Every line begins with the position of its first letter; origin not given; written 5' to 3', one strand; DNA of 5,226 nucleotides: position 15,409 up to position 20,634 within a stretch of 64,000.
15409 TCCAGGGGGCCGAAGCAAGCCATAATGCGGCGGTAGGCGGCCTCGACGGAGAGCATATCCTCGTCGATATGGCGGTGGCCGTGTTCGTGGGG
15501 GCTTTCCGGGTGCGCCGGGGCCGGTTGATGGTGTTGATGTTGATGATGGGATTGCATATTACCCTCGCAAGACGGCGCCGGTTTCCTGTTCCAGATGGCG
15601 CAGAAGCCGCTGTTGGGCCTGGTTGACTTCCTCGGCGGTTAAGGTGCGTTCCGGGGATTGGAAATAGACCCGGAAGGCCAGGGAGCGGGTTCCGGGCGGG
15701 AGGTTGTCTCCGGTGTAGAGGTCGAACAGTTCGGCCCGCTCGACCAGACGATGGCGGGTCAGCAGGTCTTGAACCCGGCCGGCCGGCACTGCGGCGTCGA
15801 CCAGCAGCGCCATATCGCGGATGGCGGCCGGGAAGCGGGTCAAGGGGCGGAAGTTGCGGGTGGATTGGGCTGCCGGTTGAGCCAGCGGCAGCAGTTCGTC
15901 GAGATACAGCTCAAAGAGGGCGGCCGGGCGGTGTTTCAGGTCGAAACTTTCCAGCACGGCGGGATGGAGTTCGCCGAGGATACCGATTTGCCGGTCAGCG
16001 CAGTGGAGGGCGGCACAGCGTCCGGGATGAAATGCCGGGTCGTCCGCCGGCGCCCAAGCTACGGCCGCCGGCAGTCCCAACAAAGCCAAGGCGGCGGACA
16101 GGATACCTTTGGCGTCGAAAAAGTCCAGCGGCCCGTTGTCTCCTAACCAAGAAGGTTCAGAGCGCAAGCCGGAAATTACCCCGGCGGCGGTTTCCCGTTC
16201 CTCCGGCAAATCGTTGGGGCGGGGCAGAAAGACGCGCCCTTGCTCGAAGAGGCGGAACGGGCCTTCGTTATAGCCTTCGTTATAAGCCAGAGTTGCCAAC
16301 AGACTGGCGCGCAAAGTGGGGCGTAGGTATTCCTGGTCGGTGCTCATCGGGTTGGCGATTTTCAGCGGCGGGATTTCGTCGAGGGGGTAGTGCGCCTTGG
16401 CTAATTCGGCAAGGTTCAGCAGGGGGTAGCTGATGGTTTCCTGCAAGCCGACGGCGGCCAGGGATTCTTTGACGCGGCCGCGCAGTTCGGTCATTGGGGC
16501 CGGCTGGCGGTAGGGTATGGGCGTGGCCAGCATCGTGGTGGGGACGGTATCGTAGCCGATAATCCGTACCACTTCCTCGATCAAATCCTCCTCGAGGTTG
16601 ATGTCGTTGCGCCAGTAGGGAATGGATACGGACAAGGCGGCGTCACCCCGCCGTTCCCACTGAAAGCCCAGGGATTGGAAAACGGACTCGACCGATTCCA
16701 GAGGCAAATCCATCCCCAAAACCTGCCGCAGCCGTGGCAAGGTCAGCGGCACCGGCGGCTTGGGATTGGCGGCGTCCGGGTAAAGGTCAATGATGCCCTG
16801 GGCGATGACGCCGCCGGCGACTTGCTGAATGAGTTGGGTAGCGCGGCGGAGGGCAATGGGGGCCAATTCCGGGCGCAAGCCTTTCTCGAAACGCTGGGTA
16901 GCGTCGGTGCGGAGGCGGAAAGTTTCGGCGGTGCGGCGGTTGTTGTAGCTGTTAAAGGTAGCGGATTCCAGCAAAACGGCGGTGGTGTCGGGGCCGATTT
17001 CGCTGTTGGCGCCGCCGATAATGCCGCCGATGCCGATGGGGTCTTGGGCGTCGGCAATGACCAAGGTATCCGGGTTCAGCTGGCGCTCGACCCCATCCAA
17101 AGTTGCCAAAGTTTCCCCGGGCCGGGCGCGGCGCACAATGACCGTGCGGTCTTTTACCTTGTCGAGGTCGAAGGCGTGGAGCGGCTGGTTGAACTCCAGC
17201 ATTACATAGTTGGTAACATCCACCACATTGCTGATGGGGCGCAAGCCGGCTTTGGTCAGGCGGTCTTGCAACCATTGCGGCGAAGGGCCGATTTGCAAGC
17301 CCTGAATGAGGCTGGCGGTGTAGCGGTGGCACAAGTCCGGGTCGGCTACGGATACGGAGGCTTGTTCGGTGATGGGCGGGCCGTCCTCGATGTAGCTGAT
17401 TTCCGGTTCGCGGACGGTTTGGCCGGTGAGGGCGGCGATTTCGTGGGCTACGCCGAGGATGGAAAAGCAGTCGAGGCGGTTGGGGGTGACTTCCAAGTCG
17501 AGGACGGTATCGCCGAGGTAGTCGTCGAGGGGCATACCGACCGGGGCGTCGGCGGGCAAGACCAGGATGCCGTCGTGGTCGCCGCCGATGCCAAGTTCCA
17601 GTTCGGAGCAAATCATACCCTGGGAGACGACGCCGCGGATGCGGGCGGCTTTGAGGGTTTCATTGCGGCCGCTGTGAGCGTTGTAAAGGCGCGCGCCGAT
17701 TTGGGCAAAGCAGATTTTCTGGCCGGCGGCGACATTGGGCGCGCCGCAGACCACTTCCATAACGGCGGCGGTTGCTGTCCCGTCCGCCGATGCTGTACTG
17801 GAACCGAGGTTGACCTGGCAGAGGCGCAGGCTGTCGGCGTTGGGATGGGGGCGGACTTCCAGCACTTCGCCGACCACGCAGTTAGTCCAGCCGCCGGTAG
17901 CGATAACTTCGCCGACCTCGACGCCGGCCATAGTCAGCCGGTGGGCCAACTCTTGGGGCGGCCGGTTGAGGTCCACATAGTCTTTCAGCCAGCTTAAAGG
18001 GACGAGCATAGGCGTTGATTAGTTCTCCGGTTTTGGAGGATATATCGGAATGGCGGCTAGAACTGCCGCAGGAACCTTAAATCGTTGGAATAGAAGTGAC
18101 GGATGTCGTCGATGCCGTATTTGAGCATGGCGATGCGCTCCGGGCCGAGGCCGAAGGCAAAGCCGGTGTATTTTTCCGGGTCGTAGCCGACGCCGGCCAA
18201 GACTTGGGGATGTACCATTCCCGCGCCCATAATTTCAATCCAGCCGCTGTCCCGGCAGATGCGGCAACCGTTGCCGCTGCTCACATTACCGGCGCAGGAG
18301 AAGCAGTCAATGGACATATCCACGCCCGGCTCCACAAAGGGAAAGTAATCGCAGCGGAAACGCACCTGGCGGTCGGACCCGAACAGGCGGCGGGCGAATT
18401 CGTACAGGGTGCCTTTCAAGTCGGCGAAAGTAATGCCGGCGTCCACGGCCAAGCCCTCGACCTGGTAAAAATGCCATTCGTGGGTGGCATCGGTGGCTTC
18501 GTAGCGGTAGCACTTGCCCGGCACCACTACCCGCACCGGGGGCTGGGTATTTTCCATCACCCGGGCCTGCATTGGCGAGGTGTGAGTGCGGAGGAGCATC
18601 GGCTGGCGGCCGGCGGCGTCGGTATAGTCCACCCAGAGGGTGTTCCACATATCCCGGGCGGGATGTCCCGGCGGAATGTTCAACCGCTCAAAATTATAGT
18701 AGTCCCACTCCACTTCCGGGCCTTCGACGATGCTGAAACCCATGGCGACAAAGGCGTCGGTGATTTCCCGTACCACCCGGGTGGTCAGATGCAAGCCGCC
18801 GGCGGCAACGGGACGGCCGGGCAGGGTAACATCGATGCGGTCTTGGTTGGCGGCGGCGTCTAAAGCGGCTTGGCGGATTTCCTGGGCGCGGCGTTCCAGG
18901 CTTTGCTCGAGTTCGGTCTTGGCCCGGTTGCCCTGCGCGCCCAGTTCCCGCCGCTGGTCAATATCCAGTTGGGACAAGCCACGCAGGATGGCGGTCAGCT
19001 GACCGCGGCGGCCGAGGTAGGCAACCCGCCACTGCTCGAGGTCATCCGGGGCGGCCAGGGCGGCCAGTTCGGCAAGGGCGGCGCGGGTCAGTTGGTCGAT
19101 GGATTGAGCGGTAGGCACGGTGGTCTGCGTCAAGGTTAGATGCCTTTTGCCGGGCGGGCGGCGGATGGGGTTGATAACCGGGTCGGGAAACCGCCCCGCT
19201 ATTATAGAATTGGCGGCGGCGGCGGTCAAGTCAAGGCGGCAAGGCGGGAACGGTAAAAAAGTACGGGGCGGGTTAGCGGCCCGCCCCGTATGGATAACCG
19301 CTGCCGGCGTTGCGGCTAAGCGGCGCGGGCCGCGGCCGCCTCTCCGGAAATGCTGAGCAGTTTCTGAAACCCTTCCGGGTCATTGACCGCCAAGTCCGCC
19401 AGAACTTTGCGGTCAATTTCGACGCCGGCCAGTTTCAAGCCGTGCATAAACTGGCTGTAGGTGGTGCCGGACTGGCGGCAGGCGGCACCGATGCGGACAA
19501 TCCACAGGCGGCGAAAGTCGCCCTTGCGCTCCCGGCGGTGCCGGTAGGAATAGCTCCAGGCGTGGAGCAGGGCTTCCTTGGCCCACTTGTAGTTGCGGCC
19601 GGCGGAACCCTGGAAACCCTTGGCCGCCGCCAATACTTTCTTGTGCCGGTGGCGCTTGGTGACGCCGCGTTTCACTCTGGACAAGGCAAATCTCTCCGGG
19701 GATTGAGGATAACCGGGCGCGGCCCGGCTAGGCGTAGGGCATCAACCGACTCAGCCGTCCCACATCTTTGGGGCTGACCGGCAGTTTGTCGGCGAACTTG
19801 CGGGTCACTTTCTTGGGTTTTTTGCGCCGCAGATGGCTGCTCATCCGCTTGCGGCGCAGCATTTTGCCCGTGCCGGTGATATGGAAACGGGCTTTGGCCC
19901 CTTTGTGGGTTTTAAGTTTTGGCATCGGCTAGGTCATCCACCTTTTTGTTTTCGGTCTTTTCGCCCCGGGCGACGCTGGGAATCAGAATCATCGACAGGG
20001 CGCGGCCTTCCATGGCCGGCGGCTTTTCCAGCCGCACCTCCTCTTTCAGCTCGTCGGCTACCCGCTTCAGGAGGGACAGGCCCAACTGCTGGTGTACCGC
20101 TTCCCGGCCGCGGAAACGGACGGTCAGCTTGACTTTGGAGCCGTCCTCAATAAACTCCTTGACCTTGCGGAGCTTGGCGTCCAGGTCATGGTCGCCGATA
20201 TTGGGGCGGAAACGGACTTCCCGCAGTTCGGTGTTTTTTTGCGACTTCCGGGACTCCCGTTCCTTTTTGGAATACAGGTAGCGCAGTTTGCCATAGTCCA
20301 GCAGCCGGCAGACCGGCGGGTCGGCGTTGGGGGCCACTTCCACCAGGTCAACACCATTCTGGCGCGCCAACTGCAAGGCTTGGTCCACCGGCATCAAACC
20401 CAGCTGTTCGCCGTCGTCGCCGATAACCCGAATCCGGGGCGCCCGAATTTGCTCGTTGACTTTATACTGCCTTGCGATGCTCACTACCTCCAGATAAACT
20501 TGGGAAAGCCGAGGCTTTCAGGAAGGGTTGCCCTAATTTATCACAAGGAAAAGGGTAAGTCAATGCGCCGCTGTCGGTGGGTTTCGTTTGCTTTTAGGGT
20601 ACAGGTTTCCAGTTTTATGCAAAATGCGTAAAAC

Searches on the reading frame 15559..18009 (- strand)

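Call 7: search_protein_families(library=pfam, proteins=[window:15559-18009:-])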
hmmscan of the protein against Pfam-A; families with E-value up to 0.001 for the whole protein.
window:15559-18009:- (816 aa): 5 families
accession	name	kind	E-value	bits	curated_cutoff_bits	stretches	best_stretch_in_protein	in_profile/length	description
PF03483.22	B3_4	-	1.8e-64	217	29.3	1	227-399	2-174/174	B3/4 domain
PF17759.6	tRNA_synthFbeta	-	1.4e-55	188.6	22.4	1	490-703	2-214/214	Phenylalanyl tRNA synthetase beta chain CLM domain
PF03147.19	FDX-ACB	-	1.9e-24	86.3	31.1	1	725-815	2-94/94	Ferredoxin-fold anticodon binding domain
PF03484.21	B5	-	3.4e-18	66.1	28.6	1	421-486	2-67/67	tRNA synthetase B5 domain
PF01588.26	tRNA_bind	-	1e-16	61.2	27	1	45-159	2-95/96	Putative tRNA binding domain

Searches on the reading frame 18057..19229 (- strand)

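Call 7: search_protein_families(library=pfam, proteins=[window:18057-19229:-])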
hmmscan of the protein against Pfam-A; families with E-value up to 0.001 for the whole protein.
window:18057-19229:- (390 aa): 2 families
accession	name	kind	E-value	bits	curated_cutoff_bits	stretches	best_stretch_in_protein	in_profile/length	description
PF01409.25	tRNA-synt_2d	-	2.7e-98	328.8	19.8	1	132-390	2-246/246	tRNA synthetases class II core domain (F)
PF02912.23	Phe_tRNA-synt_N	-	2.7e-18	66.1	22.3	1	61-125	3-67/69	Aminoacyl tRNA synthetase class II, N-terminal domain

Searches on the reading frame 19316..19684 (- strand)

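Call 7: search_protein_families(library=pfam, proteins=[window:19316-19684:-])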
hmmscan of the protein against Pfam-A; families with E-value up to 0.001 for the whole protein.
window:19316-19684:- (122 aa): 1 family
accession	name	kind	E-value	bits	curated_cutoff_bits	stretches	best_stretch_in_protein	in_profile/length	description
PF00453.23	Ribosomal_L20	-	2e-44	150.5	30.8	1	3-109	1-107/107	Ribosomal protein L20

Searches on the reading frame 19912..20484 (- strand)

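Call 7: search_protein_families(library=pfam, proteins=[window:19912-20484:-])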
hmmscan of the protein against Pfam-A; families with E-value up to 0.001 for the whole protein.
window:19912-20484:- (190 aa): 2 families
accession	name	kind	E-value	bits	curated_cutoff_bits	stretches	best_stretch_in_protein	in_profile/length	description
PF00707.27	IF3_C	-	1.6e-31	108.6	34.8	1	86-169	2-85/86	Translation initiation factor IF-3, C-terminal domain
PF05198.21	IF3_N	-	4e-31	107.4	26.9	1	9-77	1-69/70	Translation initiation factor IF-3, N-terminal domain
